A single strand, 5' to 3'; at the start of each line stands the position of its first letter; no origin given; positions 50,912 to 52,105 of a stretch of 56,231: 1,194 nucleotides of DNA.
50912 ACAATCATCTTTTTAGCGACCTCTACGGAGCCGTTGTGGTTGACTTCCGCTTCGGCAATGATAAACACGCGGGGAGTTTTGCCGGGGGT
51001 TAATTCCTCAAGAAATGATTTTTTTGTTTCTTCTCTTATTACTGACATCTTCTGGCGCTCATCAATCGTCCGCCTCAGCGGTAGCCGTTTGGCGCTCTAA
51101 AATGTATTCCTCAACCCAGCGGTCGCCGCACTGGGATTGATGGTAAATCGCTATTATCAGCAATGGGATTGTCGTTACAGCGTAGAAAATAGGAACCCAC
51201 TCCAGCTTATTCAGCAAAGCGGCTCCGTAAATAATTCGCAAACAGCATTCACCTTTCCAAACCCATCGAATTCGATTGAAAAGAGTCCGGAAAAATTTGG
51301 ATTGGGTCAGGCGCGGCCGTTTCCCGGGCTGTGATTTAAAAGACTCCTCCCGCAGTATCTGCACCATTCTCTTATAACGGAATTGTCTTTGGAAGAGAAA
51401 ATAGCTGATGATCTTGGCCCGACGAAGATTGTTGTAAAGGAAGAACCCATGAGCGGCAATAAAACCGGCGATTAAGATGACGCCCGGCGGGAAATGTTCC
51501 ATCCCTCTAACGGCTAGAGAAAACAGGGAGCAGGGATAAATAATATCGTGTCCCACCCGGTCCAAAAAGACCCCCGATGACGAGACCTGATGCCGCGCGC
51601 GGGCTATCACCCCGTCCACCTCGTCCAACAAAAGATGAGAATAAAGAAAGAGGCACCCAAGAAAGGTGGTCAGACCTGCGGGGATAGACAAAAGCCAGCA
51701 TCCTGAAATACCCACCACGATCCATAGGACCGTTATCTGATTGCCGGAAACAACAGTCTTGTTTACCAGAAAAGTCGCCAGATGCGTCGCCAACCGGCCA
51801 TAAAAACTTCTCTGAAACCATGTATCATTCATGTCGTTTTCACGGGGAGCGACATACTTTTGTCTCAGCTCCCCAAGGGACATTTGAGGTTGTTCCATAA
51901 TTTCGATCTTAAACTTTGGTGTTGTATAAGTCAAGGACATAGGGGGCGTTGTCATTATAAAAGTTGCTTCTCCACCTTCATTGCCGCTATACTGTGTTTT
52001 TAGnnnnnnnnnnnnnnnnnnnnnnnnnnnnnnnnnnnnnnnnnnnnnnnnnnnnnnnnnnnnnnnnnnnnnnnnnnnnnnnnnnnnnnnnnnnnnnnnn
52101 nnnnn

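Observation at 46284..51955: Five-gene string I cannot map to a known pathway: CDP-alcohol phosphatidyltransferase, NeuB paralog, ATP-grasp, MLE-type enolase, tandem Fe-S flavoprotein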

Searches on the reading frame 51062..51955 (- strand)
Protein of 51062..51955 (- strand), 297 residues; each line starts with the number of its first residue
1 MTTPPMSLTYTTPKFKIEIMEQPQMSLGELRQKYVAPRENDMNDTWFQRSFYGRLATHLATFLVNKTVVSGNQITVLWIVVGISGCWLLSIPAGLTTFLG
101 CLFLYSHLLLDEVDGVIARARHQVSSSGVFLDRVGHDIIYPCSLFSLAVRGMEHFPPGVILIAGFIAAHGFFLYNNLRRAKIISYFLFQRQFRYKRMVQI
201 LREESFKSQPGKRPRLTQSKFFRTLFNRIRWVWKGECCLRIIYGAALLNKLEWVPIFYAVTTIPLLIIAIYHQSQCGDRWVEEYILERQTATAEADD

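Call 3: search_protein_families(library=pfam, proteins=[window:51062-51955:-], max_evalue=0.01)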
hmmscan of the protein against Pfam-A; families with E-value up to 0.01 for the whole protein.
window:51062-51955:- (297 aa): 1 family
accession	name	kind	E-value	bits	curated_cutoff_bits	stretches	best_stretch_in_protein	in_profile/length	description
PF01066.26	CDP-OH_P_transf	-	6.6e-08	33.5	22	1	72-163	5-89/152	CDP-alcohol phosphatidyltransferase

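Call 5: search_protein_families(library=ncbifam, proteins=[window:51062-51955:-], max_evalue=0.001)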
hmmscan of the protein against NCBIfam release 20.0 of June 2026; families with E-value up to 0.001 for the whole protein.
window:51062-51955:- (297 aa): 3 families
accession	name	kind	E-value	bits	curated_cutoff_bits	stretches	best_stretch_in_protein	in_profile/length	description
NF040950.1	archin_ph_syn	equivalog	2.3e-10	40.7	180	1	50-152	6-105/191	archaetidylinositol phosphate synthase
NF041135.1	IPPtranDIPPsyn_Thcocales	equivalog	3.2e-08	33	580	1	41-148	224-325/419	bifunctional L-myo-inositol-1-phosphate cytidylyltransferase/CDP-L-myo-inositol myo-inositolphosphotransferase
NF045883.1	PIPSynth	equivalog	4.3e-07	29.8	170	1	48-134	3-86/197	phosphatidylinositol phosphate synthase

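Call 31: find_homologous_proteins(query=window:51062-51955:-, max_evalue=0.001)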
Query window:51062-51955:- (297 aa): 2 proteins with E <= 0.001 among 1168 candidates.
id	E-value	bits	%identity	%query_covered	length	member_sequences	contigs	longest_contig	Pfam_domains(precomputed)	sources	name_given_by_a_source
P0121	2.8e-197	672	100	98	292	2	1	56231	PF01066.27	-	-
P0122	2.3e-86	308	50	92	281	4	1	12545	PF01066.27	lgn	-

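Call 32: find_encoding_contigs(protein=P0122, flank=10000, max_places=3)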
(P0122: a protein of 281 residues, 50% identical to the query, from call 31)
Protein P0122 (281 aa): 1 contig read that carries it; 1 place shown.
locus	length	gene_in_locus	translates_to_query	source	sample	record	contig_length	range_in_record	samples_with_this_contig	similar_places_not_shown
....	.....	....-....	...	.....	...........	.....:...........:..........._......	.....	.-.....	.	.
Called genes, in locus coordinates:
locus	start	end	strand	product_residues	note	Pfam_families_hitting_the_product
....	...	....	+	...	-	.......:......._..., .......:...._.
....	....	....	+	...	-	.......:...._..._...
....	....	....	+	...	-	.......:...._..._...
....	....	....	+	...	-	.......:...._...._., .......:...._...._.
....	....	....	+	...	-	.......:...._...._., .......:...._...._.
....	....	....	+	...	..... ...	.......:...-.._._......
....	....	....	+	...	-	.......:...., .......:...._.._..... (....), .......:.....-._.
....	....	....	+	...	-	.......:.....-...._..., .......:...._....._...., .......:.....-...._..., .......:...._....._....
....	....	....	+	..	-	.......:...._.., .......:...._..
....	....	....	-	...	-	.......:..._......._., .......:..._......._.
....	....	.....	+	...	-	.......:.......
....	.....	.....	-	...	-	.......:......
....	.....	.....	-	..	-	-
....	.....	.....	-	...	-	?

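Call 51: find_related_loci(query=A3, collection=metagenome_contigs, flank=10000)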
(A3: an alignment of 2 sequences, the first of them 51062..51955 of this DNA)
Query A3 (297 aa) in metagenome_contigs; peptide patterns used: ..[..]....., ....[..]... (x = any residue, [..] = any of these).
536 stretches matched a pattern; 3 encode a relative of the query (tblastn E <= 1e-3); 3 distinct loci.
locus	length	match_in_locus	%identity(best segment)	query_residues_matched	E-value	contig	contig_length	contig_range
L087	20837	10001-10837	49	18-292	8e-91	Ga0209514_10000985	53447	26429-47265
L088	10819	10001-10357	29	23-148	2e-12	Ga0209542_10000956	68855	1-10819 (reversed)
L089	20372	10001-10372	32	20-149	6e-11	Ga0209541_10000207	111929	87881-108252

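Call 72: search_protein_families(library=pfam, proteins=[L089:4780-5733:-, L089:5807-6661:+, L089:6673-7434:-, L089:7488-8408:-, L089:8402-9247:-, L089:9237-9890:-, L089:10004-10759:+, L089:10779-12476:-, L089:12473-13348:-, L088:8481-9968:+], max_evalue=0.001)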
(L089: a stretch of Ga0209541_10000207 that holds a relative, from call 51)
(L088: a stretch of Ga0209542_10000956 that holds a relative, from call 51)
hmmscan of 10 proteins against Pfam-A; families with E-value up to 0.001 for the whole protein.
L089:4780-5733:- (317 aa): 1 family
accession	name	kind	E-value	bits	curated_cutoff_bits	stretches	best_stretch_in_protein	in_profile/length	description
PF00294.29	PfkB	-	1.8e-19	70.7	25.8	1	114-288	126-298/302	pfkB family carbohydrate kinase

L089:5807-6661:+ (284 aa): 6 families
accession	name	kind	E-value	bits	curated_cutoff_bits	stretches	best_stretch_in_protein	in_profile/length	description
PF05050.19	Methyltransf_21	-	1.7e-23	84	22.7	1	85-246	1-171/173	Methyltransferase FkbM domain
PF02475.24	TRM5-TYW2_MTfase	-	2.5e-07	31.2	28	1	75-136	32-93/164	TRM5/TYW2 methyltransferase domain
PF13847.12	Methyltransf_31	-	3.7e-06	27.1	27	1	78-143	2-67/145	Methyltransferase domain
PF01135.25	PCMT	-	2.8e-05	24.4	20.3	1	74-135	70-129/210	Protein-L-isoaspartate(D-aspartate) O-methyltransferase (PCMT)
PF13649.12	Methyltransf_25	-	0.00016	22.7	27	1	83-141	1-57/97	Methyltransferase domain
PF01189.24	Methyltr_RsmB-F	-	0.00099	19.3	27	0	78-143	7-72/199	16S rRNA methyltransferase RsmB/F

L089:6673-7434:- (253 aa): 1 family
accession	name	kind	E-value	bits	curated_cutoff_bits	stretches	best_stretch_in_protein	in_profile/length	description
PF13489.12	Methyltransf_23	-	0.00066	19.9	27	1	92-198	20-124/164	Methyltransferase domain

L089:7488-8408:- (306 aa): 0 families

L089:8402-9247:- (281 aa): 15 families
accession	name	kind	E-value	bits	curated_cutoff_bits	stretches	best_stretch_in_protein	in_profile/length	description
PF07992.20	Pyr_redox_2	-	9.4e-28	97.9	26.1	1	3-248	1-254/291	Pyridine nucleotide-disulphide oxidoreductase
PF13738.12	Pyr_redox_3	-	2.7e-23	83.1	30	2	74-238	96-275/305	Pyridine nucleotide-disulphide oxidoreductase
PF03486.20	HI0933_like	-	1.8e-09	37.9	50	1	4-35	2-33/244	HI0933-like protein Rossmann domain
PF01134.28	GIDA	-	2.9e-08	33.6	22.1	1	4-34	1-31/391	Glucose inhibited division protein A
PF13454.12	NAD_binding_9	-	5.2e-08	33.5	21.8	0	6-43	1-43/155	FAD-NAD(P)-binding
PF13450.12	NAD_binding_8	-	1.4e-07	32.1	21.9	1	7-45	1-40/68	NAD(P)-binding Rossmann-like domain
PF00070.33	Pyr_redox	-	3e-07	31.3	22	0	146-212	2-77/82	Pyridine nucleotide-disulphide oxidoreductase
PF01266.30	DAO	-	3.1e-07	30.7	27.9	1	4-37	1-35/353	FAD dependent oxidoreductase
PF13434.12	Lys_Orn_oxgnase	-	3.3e-06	26.9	21.3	0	93-166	135-211/339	L-lysine 6-monooxygenase/L-ornithine 5-monooxygenase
PF01494.25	FAD_binding_3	-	1.9e-05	24.5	22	1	4-37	3-36/349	FAD binding domain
PF12831.13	FAD_oxidored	-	2.3e-05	24.3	27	1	4-40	1-38/416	FAD dependent oxidoreductase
PF00890.30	FAD_binding_2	-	2.4e-05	24.2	20.4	1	4-35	1-32/414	FAD binding domain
PF03807.23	F420_oxidored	-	0.00036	21.5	21.6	0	146-189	2-46/94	NADP oxidoreductase coenzyme F420-dependent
PF01946.23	Thi4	-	0.00085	19.1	26.2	0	3-34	18-50/235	Thi4 family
PF13241.12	NAD_binding_7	-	0.00092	20.2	22.1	0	143-178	7-45/104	Putative NAD(P)-binding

L089:9237-9890:- (217 aa): 1 family
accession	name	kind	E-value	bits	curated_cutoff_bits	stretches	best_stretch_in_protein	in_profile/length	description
PF00857.26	Isochorismatase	-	6.9e-45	153.7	27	1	38-205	1-169/175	Isochorismatase domain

L089:10004-10759:+ (251 aa): 1 family
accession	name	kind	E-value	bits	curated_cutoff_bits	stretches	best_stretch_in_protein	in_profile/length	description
PF01066.26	CDP-OH_P_transf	-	8.8e-11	42.9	22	1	44-149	3-95/152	CDP-alcohol phosphatidyltransferase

L089:10779-12476:- (565 aa): 4 families
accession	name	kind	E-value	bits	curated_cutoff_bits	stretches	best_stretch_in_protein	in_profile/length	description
PF16861.10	Carbam_trans_C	-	1.3e-56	191.2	27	1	394-564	1-170/170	Carbamoyltransferase C-terminus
PF02543.21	Carbam_trans_N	-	8.9e-42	144.2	24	1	2-337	1-345/346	Carbamoyltransferase N-terminus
PF00814.31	TsaD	-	0.00018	21.8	24.8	1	233-334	174-262/264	tRNA N6-adenosine threonylcarbamoyltransferase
PF22521.2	HypF_C_2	-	0.00069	19.9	27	0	258-335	159-240/241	Carbamoyltransferase, Kae1-like Domain, second subdomain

L089:12473-13348:- (291 aa): 6 families
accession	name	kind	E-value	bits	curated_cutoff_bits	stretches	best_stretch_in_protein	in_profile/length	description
PF00535.33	Glycos_transf_2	-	3.3e-15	56.9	23.3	1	55-170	54-165/168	Glycosyl transferase family 2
PF13641.12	Glyco_tranf_2_3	-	2.2e-09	38.1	27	1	72-225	79-227/230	Glycosyltransferase like family 2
PF10111.15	Glyco_tranf_2_2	-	1.1e-08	35.3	27.3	1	66-102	68-104/276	Glycosyltransferase like family 2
PF13506.12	Glyco_transf_21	-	1.2e-08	35.1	21.7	1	70-220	21-167/174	Glycosyl transferase family 21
PF13632.12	Glyco_trans_2_3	-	2.6e-07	31.1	27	1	83-275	2-173/198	Glycosyl transferase family group 2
PF02709.20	Glyco_transf_7C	-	0.00011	22.2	23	1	155-204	17-67/78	N-terminal domain of galactosyltransferase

L088:8481-9968:+ (495 aa): 2 families
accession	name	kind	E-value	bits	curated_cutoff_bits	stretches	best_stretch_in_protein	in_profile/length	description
PF01663.27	Phosphodiest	-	3e-45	155.8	23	1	4-272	1-256/342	Type I phosphodiesterase / nucleotide pyrophosphatase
PF01676.23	Metalloenzyme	-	0.00021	21.3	24.3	1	166-238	131-201/252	Metalloenzyme superfamily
